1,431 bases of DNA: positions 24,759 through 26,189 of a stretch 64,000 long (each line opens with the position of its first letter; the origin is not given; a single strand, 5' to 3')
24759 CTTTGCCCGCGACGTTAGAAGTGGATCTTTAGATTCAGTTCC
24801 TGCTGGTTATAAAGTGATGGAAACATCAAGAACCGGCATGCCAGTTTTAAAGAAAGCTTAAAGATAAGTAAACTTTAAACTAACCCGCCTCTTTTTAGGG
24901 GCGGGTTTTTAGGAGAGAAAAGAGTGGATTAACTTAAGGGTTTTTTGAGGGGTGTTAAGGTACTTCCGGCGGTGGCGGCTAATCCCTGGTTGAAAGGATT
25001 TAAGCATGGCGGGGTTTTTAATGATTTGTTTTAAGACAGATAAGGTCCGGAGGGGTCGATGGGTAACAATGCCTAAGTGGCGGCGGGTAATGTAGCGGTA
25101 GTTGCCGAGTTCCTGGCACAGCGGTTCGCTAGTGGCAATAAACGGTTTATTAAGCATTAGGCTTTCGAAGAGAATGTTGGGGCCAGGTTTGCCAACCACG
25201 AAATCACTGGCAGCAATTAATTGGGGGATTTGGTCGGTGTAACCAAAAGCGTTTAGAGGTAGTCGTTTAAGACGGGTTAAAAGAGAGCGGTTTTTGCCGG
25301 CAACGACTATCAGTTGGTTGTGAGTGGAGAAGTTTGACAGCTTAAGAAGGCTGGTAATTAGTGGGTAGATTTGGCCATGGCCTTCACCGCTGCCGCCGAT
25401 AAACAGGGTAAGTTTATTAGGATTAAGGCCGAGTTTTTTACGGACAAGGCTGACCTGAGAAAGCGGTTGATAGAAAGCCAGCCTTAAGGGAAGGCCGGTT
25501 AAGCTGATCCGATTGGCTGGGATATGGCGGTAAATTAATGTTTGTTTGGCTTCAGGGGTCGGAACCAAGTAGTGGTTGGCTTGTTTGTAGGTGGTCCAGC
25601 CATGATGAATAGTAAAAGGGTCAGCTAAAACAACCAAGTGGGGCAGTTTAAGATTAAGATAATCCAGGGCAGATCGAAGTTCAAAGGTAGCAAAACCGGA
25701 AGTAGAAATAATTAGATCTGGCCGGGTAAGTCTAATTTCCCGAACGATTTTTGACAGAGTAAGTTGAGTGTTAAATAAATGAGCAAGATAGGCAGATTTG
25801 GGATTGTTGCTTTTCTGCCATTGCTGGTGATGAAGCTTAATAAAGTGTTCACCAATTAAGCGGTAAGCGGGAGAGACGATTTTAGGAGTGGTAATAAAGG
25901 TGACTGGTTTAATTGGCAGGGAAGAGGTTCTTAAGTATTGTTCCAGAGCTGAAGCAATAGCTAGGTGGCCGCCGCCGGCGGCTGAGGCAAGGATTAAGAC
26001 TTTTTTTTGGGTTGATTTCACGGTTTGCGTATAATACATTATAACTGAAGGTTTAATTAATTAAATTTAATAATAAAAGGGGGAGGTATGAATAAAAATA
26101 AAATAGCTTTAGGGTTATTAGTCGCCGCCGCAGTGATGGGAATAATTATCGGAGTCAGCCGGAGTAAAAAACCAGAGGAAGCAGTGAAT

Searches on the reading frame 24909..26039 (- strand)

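Call 46: search_protein_families(library=pfam, proteins=[window:24909-26039:-], max_evalue=0.001)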
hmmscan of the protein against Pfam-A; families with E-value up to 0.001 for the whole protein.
window:24909-26039:- (376 aa): 2 families
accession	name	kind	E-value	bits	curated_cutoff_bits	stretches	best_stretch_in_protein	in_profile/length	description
PF06925.17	MGDG_synth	-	1.6e-09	38.5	25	1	77-184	62-168/169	Monogalactosyldiacylglycerol (MGDG) synthase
PF04101.22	Glyco_tran_28_C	-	0.00011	22.8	22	1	232-301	22-95/166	Glycosyltransferase family 28 C-terminal domain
